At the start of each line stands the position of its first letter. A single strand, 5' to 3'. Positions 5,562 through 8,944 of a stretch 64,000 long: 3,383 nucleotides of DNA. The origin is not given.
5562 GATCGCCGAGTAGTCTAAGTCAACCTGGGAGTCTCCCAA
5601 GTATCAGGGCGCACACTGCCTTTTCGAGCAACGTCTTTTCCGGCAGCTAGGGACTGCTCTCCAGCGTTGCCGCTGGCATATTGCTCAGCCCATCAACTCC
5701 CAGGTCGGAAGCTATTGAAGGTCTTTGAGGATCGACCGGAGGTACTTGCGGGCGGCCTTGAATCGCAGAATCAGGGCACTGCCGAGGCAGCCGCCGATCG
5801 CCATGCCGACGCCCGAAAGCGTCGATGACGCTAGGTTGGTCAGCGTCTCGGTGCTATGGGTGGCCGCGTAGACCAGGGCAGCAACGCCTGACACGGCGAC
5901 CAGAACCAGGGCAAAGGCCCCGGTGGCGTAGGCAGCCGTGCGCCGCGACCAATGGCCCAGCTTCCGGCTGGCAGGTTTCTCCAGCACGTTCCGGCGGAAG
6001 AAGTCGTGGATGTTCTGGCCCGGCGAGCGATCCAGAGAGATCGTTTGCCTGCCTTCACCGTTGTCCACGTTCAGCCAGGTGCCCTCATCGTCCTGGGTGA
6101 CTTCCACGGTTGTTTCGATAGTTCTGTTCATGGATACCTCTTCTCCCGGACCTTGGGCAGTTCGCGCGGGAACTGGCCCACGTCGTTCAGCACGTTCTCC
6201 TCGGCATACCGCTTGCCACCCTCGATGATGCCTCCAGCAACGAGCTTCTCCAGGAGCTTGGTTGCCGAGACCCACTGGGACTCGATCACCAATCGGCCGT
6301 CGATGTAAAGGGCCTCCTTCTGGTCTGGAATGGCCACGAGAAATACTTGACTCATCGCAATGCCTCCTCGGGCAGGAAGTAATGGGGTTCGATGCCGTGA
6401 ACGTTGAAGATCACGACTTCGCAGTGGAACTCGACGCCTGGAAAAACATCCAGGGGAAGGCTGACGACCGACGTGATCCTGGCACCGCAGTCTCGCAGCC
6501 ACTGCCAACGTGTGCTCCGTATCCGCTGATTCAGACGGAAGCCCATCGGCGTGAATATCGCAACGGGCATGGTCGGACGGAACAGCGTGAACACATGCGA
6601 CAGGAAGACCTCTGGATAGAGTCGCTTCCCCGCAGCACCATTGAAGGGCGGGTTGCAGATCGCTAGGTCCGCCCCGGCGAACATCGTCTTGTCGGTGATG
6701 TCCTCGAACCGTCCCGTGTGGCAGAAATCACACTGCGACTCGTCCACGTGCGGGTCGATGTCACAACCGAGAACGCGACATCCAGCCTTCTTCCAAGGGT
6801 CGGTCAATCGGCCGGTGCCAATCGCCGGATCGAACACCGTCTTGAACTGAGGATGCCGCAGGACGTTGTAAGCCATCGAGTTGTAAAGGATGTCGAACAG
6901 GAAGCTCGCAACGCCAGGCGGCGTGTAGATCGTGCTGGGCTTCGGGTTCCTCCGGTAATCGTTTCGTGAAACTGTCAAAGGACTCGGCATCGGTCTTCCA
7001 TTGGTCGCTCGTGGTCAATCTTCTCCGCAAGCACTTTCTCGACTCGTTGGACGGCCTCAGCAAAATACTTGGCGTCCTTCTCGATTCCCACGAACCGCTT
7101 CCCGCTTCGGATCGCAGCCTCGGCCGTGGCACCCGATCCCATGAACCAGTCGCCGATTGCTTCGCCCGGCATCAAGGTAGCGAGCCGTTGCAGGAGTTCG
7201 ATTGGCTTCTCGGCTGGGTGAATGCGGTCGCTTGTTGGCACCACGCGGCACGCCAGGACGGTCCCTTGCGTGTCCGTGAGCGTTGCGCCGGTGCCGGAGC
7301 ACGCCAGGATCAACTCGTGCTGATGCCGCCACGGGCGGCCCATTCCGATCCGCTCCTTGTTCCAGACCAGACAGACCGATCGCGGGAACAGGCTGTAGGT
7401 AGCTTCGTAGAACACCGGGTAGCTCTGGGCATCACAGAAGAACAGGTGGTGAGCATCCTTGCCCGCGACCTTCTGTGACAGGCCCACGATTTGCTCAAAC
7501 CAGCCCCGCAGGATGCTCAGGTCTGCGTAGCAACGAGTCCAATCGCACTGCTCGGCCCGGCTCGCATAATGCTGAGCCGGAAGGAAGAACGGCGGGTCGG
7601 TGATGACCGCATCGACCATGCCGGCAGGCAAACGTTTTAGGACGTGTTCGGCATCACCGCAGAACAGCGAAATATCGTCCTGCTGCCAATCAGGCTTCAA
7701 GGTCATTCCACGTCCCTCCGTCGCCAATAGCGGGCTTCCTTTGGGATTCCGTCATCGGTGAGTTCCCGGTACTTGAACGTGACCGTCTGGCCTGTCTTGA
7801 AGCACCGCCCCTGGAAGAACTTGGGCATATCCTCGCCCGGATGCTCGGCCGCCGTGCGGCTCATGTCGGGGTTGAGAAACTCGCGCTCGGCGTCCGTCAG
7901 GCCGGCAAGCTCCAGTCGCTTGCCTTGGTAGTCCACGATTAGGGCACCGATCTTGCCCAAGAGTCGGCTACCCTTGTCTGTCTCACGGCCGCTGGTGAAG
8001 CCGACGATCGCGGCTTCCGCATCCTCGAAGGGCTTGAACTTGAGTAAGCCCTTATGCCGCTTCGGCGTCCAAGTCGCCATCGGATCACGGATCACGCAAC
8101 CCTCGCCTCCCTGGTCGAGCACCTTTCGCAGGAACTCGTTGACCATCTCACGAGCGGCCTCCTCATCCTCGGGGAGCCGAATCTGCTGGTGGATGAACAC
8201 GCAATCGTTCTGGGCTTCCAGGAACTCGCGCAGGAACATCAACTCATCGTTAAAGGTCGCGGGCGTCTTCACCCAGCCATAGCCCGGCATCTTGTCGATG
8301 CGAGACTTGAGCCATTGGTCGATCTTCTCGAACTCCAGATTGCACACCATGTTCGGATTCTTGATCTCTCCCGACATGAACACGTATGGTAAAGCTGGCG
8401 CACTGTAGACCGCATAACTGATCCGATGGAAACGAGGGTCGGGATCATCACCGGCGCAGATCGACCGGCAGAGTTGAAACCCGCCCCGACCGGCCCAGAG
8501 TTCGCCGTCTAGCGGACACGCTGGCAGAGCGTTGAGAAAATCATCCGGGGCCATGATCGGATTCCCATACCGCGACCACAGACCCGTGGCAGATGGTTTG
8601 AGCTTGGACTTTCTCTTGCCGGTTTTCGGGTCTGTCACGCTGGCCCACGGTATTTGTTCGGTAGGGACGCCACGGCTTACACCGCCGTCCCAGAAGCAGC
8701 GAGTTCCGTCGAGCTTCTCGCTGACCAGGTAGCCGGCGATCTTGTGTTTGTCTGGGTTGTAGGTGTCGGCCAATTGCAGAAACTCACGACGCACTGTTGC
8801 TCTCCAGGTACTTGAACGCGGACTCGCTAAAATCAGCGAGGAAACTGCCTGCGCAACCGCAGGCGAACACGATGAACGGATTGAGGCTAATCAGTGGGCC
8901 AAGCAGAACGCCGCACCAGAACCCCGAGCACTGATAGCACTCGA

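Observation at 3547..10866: Candidate RNA-repair and nucleotide-salvage gene set on the Rsr operon strand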

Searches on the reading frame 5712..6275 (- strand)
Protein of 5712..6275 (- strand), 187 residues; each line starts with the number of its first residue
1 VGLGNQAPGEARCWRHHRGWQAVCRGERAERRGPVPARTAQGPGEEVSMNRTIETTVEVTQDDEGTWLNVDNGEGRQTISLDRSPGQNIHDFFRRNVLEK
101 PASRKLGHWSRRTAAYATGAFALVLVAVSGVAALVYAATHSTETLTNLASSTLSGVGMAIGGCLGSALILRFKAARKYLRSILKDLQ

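Call 8: search_protein_families(library=pfam, proteins=[window:5712-6275:-], max_evalue=0.01)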
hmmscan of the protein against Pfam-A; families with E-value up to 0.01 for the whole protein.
window:5712-6275:- (187 aa): 0 families

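Call 10: search_protein_families(library=phrogs, proteins=[window:5712-6275:-], max_evalue=0.001)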
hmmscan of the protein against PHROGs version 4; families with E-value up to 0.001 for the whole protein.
window:5712-6275:- (187 aa): 0 families

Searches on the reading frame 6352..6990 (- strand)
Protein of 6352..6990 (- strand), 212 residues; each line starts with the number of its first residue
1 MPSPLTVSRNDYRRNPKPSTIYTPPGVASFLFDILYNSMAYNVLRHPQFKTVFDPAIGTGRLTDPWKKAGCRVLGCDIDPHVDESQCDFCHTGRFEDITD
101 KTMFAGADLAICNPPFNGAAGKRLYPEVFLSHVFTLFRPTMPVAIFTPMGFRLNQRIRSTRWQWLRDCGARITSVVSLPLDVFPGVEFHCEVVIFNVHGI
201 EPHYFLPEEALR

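Call 8: search_protein_families(library=pfam, proteins=[window:6352-6990:-], max_evalue=0.01)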
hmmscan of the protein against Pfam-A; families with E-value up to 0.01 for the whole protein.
window:6352-6990:- (212 aa): 0 families

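Call 10: search_protein_families(library=phrogs, proteins=[window:6352-6990:-], max_evalue=0.001)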
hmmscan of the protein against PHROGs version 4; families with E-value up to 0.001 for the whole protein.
window:6352-6990:- (212 aa): 2 families
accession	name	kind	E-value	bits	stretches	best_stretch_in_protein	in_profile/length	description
phrog_799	-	other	5.2e-08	33.5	1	22-152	216-321/458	DNA methyltransferase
phrog_9133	-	unknown function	1.8e-06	27.1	1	19-188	735-893/1259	-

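Call 22: search_protein_families(library=ncbifam, proteins=[window:6352-6990:-], max_evalue=0.1)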
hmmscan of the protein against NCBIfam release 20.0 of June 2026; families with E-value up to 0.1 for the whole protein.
window:6352-6990:- (212 aa): 1 family
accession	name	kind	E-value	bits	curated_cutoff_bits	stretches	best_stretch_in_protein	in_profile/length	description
NF011579.0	PRK15003.1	equivalog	0.089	12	718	0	143-182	96-134/379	cytochrome d ubiquinol oxidase subunit II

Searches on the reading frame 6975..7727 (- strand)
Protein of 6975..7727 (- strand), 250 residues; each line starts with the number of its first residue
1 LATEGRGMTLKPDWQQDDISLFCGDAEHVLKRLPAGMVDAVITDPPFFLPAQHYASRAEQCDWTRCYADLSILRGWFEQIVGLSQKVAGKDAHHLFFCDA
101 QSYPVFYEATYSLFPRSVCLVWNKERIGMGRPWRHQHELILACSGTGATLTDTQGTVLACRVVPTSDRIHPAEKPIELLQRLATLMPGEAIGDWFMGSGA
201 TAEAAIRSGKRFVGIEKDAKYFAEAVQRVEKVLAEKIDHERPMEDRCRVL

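Call 8: search_protein_families(library=pfam, proteins=[window:6975-7727:-], max_evalue=0.01)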
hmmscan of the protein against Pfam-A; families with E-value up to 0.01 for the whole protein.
window:6975-7727:- (250 aa): 2 families
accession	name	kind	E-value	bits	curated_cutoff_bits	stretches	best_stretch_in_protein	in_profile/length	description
PF01555.25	N6_N4_Mtase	-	3.8e-15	56.9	26.7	1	168-226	160-220/221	DNA methylase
PF03602.21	Cons_hypoth95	-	0.0038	17.4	24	0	164-232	23-87/182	Conserved hypothetical protein 95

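Call 10: search_protein_families(library=phrogs, proteins=[window:6975-7727:-], max_evalue=0.001)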
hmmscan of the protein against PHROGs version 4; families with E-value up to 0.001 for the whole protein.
window:6975-7727:- (250 aa): 9 families
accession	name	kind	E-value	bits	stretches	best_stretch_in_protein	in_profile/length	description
phrog_67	-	other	1.1e-35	124.9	1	9-237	114-351/743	DNA methyltransferase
phrog_498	-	other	7.3e-21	75.3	1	14-236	196-427/633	DNA methyltransferase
phrog_3008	-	other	4.7e-18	66.3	1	167-240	147-222/244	DNA methyltransferase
phrog_18293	-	other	9.6e-16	58.8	1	164-233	40-111/119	methyltransferase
phrog_6952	-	other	2.2e-13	51.5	1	170-233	114-179/181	DNA methyltransferase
phrog_8769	-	other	7.3e-12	46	1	180-235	5-59/71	methyltransferase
phrog_6025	-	other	4.1e-05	24.3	1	15-53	8-46/192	DNA methyltransferase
phrog_23148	-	unknown function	8.5e-05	23.6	1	163-233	78-150/165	-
phrog_23085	-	unknown function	0.00092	19.9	0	169-229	43-105/138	-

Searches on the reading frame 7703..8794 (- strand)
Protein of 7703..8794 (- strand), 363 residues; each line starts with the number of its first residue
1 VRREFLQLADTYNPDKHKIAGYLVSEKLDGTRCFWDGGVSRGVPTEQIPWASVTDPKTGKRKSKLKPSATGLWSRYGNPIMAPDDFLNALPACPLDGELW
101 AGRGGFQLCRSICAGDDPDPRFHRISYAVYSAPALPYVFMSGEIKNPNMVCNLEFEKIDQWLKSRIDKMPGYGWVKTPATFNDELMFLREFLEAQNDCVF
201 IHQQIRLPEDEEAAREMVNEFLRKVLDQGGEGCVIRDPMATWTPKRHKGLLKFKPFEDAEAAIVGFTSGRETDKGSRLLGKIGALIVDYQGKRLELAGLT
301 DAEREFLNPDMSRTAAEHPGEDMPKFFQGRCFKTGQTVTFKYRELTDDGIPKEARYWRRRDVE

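Call 8: search_protein_families(library=pfam, proteins=[window:7703-8794:-], max_evalue=0.01)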
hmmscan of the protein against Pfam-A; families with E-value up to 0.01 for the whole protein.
window:7703-8794:- (363 aa): 2 families
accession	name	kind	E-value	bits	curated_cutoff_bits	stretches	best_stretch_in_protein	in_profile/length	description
PF14743.12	DNA_ligase_OB_2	-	1.1e-09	38.6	28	1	277-360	5-66/66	DNA ligase OB-like domain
PF01068.26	DNA_ligase_A_M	-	1.4e-05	25.3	26.2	1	186-254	140-204/204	ATP dependent DNA ligase domain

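Call 10: search_protein_families(library=phrogs, proteins=[window:7703-8794:-], max_evalue=0.001)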
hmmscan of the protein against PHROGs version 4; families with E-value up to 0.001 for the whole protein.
window:7703-8794:- (363 aa): 1 family
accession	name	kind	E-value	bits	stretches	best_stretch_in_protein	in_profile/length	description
phrog_114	-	DNA, RNA and nucleotide metabolism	2e-33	116.8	1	7-362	224-500/634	ATP-dependent DNA ligase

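Call 22: search_protein_families(library=ncbifam, proteins=[window:7703-8794:-], max_evalue=0.1)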
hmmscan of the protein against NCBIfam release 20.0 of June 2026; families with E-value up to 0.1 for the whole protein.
window:7703-8794:- (363 aa): 6 families
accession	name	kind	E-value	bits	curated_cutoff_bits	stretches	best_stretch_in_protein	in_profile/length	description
NF006592.0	PRK09125.1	equivalog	8.7e-48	162.8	200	4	178-305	129-249/283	DNA ligase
TIGR02779.1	NHEJ_ligase_lig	equivalog_domain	1.1e-06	28.1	227.75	1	211-313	141-243/302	non-homologous end-joining DNA ligase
TIGR02776.1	NHEJ_ligase_prk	equivalog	7.7e-05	21.7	373.2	1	214-319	136-241/587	DNA ligase D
TIGR00574.1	dnl1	superfamily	0.0025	16.6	217.8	1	188-255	312-376/527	ATP-dependent DNA ligase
NF002868.0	PRK03180.1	equivalog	0.031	13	641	1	202-265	327-391/509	ATP-dependent DNA ligase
NF041331.1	LigA_Halo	equivalog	0.058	11.9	830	1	215-260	386-430/552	ATP-dependent DNA ligase LigA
